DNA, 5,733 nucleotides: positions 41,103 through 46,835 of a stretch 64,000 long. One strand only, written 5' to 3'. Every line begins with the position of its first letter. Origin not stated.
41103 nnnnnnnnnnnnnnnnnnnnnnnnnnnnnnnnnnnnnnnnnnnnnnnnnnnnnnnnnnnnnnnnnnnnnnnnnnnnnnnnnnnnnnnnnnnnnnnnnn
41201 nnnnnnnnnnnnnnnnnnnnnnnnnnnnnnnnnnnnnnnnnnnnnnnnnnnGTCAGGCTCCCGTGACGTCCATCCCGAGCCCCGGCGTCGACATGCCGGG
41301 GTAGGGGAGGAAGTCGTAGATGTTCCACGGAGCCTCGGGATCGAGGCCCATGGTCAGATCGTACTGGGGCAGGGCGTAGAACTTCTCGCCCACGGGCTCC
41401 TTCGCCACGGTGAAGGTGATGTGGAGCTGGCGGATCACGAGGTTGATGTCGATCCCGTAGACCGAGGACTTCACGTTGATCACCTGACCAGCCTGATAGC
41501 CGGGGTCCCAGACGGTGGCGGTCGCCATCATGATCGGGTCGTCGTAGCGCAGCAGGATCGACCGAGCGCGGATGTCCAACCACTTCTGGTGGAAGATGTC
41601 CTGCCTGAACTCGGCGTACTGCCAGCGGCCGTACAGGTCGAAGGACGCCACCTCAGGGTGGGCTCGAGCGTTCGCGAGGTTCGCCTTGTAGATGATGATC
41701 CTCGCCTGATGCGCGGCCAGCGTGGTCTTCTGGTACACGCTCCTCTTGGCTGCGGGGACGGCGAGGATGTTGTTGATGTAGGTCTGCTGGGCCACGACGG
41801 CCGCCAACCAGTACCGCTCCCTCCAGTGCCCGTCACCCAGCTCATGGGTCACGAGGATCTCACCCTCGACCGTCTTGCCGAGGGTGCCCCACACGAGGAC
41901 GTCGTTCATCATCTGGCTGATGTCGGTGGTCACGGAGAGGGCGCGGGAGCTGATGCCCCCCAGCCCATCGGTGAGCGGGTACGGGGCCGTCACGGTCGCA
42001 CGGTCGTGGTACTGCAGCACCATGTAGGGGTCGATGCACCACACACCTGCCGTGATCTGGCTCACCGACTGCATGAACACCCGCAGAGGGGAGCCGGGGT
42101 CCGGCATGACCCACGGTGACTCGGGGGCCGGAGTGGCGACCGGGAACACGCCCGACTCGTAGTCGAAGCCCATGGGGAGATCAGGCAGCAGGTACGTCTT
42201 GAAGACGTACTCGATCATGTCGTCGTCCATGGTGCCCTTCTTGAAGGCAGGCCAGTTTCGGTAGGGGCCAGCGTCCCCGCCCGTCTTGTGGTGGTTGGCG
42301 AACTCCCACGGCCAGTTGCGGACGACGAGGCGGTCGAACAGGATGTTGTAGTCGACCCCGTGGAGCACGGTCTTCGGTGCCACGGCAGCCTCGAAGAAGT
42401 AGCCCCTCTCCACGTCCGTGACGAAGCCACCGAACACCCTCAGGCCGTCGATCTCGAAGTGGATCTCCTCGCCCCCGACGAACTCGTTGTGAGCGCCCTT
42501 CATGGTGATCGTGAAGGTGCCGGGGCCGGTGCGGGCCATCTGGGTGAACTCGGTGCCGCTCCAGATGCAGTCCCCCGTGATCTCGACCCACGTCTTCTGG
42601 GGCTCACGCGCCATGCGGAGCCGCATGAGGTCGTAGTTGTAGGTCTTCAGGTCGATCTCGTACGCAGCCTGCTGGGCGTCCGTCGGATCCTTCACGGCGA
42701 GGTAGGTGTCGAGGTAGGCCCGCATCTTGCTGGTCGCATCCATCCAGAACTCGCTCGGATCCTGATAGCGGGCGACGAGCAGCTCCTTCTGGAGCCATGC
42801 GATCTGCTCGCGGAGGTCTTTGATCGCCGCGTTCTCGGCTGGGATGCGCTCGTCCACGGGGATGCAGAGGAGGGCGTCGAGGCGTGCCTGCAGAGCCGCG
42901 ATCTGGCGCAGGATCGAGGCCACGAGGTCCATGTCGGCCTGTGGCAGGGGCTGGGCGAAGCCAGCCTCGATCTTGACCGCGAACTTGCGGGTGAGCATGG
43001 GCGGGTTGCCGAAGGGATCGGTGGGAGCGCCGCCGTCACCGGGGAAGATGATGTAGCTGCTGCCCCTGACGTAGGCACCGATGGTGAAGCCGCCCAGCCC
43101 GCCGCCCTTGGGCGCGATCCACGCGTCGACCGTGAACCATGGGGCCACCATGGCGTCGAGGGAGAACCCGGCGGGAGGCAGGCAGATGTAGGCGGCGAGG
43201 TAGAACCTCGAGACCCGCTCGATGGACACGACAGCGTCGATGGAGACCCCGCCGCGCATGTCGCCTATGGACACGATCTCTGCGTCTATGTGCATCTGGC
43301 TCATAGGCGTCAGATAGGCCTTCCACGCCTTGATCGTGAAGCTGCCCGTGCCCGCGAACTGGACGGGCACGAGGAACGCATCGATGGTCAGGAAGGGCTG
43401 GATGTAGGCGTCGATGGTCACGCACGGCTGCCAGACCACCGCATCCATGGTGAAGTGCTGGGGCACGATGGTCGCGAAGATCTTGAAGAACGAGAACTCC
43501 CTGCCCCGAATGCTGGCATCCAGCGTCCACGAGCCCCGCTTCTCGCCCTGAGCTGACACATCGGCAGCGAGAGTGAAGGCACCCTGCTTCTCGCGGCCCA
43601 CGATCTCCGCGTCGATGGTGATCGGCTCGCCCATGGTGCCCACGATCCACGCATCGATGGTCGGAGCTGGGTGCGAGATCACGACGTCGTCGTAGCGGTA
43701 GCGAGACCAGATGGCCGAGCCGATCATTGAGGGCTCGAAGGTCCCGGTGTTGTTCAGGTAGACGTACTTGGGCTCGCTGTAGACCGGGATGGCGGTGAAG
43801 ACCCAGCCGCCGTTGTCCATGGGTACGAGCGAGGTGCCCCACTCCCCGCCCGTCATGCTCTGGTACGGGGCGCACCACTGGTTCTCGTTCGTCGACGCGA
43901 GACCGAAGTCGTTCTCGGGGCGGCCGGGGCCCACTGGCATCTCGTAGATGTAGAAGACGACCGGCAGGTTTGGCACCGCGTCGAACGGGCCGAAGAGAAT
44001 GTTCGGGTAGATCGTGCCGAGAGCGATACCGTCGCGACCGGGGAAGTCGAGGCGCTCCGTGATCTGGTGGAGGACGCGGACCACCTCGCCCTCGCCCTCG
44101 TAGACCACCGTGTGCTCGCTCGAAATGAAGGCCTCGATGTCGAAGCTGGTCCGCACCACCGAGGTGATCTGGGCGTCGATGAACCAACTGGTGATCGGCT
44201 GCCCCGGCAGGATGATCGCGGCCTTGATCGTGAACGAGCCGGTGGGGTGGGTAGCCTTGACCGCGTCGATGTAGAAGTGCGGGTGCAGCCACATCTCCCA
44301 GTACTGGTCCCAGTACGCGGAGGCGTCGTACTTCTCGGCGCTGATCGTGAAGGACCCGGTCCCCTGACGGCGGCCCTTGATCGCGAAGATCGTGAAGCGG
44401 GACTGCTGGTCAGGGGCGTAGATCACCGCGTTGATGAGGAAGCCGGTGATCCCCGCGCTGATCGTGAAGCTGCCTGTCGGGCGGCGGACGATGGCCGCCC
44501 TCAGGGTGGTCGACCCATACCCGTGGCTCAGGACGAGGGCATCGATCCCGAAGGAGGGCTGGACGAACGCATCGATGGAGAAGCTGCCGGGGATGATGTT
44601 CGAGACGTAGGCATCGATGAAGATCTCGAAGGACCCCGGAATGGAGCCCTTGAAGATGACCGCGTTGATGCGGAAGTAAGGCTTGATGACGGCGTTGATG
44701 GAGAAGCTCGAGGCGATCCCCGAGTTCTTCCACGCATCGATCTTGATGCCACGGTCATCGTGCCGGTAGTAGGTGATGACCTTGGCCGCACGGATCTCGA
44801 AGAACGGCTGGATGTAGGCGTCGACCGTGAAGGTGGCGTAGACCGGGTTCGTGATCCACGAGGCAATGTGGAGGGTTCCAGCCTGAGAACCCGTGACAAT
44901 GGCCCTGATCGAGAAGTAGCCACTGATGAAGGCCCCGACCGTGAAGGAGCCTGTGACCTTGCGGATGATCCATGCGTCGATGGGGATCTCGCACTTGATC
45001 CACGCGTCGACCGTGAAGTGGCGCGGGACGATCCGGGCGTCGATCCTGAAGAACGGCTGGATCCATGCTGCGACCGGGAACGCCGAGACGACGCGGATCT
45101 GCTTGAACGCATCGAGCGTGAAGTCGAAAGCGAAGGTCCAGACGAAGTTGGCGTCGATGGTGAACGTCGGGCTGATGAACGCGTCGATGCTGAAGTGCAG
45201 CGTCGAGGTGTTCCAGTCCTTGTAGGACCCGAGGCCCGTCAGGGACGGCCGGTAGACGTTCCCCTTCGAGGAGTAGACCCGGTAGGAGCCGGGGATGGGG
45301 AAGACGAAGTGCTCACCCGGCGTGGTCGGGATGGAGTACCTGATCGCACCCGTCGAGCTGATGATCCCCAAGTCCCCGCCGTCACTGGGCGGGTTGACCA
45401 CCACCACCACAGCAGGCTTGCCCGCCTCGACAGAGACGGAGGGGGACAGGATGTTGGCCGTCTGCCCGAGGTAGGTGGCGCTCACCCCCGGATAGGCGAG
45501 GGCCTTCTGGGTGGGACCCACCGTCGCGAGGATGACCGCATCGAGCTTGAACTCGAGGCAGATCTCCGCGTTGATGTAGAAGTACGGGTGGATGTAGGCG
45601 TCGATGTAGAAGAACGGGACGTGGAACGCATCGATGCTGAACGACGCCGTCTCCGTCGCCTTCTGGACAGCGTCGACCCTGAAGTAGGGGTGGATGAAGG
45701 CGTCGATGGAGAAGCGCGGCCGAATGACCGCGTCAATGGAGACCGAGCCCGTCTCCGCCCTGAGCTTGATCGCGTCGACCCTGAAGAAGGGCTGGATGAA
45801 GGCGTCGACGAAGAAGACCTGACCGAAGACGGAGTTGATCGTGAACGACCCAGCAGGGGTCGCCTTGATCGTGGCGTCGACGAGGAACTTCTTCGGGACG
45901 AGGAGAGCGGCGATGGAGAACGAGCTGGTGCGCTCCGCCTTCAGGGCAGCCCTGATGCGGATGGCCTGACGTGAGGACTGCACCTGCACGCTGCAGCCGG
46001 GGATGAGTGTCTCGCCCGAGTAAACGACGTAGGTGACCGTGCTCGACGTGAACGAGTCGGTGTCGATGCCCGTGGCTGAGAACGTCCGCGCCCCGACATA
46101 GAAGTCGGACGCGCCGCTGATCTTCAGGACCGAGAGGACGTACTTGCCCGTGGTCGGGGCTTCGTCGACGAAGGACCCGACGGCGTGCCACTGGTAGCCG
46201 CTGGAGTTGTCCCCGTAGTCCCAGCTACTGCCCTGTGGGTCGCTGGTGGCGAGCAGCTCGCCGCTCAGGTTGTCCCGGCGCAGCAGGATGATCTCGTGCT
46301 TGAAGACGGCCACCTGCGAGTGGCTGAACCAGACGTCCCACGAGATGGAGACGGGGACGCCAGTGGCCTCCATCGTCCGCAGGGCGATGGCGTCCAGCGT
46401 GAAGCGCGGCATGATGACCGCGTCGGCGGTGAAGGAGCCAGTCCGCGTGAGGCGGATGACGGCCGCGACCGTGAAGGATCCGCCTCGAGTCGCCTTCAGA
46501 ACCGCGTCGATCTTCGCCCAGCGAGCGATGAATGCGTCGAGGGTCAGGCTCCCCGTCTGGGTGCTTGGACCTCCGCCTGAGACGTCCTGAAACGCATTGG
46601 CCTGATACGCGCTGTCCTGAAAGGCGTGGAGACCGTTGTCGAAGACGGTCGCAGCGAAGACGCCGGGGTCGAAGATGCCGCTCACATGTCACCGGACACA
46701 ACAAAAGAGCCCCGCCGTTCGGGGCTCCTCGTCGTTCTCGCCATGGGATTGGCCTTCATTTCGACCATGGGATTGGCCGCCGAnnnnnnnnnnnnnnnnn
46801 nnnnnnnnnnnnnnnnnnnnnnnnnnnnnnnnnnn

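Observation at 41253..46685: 1810-aa tail protein with several dozen degenerate F-x-I-D-A repeats fused to a duplicated minor-tail domain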

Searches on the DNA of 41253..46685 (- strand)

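Call 5: search_dna_similar(query=window:41253-46685:-, collection=phages, mode=near, max_rows=30)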
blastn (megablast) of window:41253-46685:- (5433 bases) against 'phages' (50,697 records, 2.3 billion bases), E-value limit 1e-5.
No match.
